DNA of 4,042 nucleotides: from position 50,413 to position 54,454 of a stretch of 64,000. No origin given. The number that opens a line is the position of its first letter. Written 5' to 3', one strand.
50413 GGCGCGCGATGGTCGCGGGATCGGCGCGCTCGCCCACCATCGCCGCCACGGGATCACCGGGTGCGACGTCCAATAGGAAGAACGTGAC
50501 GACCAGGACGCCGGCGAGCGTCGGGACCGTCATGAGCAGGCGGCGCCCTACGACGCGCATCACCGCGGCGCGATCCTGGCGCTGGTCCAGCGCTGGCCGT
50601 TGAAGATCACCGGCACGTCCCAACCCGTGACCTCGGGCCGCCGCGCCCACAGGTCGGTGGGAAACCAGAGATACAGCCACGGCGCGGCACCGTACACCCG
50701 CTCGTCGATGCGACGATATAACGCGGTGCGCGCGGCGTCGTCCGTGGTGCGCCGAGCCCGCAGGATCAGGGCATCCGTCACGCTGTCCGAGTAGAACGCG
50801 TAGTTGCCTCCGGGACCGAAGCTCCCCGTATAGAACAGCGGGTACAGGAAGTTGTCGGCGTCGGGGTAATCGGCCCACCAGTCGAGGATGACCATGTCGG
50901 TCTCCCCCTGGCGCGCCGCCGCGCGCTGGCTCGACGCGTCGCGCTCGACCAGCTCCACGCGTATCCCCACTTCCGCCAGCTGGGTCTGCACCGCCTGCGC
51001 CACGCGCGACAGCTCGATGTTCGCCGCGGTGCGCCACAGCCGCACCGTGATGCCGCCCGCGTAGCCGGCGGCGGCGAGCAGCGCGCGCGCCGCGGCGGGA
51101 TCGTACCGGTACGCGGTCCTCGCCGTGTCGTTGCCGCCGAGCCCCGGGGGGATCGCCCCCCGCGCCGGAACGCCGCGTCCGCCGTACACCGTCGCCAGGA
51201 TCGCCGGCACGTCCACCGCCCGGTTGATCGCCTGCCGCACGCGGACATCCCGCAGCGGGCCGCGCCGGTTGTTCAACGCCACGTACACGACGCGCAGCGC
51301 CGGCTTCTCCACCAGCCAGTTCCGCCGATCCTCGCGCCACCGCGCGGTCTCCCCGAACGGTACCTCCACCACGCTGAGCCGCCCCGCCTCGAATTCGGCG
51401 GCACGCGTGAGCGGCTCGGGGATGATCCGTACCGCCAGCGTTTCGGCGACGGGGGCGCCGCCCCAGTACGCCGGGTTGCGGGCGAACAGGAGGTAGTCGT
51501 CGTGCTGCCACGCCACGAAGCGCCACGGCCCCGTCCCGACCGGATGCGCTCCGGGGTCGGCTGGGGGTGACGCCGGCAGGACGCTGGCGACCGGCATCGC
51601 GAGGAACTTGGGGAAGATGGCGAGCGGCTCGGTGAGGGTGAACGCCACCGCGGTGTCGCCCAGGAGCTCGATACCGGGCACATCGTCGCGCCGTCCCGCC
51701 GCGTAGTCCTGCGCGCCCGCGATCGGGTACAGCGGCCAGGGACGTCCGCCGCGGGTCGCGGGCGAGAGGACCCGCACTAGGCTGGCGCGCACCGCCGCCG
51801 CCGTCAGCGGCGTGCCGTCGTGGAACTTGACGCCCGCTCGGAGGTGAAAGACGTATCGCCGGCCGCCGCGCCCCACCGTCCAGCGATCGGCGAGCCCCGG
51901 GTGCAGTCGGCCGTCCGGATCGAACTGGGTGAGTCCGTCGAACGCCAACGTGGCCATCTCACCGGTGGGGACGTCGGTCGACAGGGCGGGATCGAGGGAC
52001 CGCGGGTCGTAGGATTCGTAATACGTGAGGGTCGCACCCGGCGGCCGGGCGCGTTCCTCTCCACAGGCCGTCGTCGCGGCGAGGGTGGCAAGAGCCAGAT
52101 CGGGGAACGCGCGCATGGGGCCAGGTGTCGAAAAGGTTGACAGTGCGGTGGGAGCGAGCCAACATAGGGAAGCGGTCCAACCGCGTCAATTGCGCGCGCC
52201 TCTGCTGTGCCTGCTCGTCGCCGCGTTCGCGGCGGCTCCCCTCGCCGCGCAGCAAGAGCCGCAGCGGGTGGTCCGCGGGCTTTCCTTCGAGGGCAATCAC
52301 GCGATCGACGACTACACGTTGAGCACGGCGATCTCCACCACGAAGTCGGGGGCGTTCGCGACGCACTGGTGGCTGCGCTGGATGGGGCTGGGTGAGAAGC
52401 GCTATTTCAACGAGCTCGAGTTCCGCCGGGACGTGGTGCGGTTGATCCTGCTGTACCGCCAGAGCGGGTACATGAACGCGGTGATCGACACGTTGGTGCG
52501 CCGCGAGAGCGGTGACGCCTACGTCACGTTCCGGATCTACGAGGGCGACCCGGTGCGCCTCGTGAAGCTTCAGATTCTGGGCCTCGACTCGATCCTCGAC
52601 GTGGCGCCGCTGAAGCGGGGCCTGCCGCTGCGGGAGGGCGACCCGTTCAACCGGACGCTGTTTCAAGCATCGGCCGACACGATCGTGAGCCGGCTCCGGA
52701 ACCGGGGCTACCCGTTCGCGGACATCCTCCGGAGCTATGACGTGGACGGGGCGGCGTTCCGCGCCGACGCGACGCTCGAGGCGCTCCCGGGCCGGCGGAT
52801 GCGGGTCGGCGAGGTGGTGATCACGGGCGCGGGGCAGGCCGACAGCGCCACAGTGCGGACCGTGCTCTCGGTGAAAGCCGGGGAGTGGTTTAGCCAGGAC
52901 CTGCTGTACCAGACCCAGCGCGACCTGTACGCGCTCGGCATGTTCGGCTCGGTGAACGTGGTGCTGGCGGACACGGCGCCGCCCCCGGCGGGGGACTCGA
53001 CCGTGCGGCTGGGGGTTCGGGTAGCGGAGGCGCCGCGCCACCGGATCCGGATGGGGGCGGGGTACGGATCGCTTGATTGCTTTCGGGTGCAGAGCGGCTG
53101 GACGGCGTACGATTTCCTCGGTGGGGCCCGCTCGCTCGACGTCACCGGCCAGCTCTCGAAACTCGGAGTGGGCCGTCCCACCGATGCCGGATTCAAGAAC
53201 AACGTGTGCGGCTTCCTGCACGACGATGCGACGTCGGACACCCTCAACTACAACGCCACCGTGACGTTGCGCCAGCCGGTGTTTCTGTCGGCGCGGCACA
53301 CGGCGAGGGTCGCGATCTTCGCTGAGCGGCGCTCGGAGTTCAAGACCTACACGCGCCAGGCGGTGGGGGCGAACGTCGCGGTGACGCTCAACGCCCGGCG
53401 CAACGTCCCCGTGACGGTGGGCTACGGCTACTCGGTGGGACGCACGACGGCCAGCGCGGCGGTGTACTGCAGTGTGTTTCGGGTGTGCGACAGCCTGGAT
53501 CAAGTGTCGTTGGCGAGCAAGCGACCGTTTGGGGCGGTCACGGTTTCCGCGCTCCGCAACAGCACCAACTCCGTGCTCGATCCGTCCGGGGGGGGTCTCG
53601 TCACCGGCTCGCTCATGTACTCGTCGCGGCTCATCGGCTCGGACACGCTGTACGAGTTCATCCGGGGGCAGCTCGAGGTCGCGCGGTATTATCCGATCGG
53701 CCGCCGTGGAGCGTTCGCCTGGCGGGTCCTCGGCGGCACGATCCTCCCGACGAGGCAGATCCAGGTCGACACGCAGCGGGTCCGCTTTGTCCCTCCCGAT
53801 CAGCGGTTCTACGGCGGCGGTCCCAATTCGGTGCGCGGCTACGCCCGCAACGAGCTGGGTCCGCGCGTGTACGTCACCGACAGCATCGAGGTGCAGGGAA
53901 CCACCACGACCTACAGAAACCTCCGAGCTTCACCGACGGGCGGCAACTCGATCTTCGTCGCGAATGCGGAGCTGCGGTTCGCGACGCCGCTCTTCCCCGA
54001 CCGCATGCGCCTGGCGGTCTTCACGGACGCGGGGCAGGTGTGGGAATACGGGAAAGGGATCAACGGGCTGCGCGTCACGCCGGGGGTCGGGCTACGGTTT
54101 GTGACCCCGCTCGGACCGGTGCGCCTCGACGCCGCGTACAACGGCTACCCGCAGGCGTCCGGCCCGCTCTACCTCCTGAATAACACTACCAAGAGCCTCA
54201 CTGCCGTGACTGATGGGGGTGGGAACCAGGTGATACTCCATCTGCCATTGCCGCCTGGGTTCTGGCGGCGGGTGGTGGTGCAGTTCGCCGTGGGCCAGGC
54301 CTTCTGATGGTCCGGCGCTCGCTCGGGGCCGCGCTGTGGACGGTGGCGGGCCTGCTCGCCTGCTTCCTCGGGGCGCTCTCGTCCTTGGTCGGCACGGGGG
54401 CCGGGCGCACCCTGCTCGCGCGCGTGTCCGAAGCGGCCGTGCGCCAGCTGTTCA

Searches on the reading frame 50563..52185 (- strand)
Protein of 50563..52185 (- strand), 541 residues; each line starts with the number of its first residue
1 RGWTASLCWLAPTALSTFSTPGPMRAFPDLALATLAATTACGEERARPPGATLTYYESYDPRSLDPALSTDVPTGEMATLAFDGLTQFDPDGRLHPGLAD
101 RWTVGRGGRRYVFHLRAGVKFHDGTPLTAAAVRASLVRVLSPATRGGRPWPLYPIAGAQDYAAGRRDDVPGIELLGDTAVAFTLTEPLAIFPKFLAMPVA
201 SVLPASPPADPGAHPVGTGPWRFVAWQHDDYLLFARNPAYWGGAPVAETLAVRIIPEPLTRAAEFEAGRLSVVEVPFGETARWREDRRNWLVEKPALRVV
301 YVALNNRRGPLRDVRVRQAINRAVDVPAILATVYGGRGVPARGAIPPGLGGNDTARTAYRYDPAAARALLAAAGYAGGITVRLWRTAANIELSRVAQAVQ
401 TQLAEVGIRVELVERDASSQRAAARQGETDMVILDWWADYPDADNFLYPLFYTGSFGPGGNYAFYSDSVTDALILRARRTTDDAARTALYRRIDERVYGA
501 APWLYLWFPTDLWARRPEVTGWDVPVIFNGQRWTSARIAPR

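Call 56: search_protein_families(library=pfam, proteins=[window:50563-52185:-], max_evalue=0.00001)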
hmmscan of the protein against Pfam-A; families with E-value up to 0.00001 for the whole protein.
window:50563-52185:- (541 aa): 1 family
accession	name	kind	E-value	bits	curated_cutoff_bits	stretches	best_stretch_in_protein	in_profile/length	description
PF00496.27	SBP_bac_5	-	2.6e-91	306.9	32.4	1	94-455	2-365/368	Bacterial extracellular solute-binding proteins, family 5 Middle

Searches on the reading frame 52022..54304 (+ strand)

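Call 56: search_protein_families(library=pfam, proteins=[window:52022-54304:+], max_evalue=0.00001)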
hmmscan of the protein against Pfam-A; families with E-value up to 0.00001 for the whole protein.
window:52022-54304:+ (761 aa): 2 families
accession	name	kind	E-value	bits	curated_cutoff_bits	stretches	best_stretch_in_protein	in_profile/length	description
PF01103.29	Omp85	-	9.6e-39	134.2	24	1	406-706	16-304/325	Omp85 superfamily domain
PF07244.20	POTRA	-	2.3e-23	83.1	21.3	2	184-241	7-61/79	Surface antigen variable number repeat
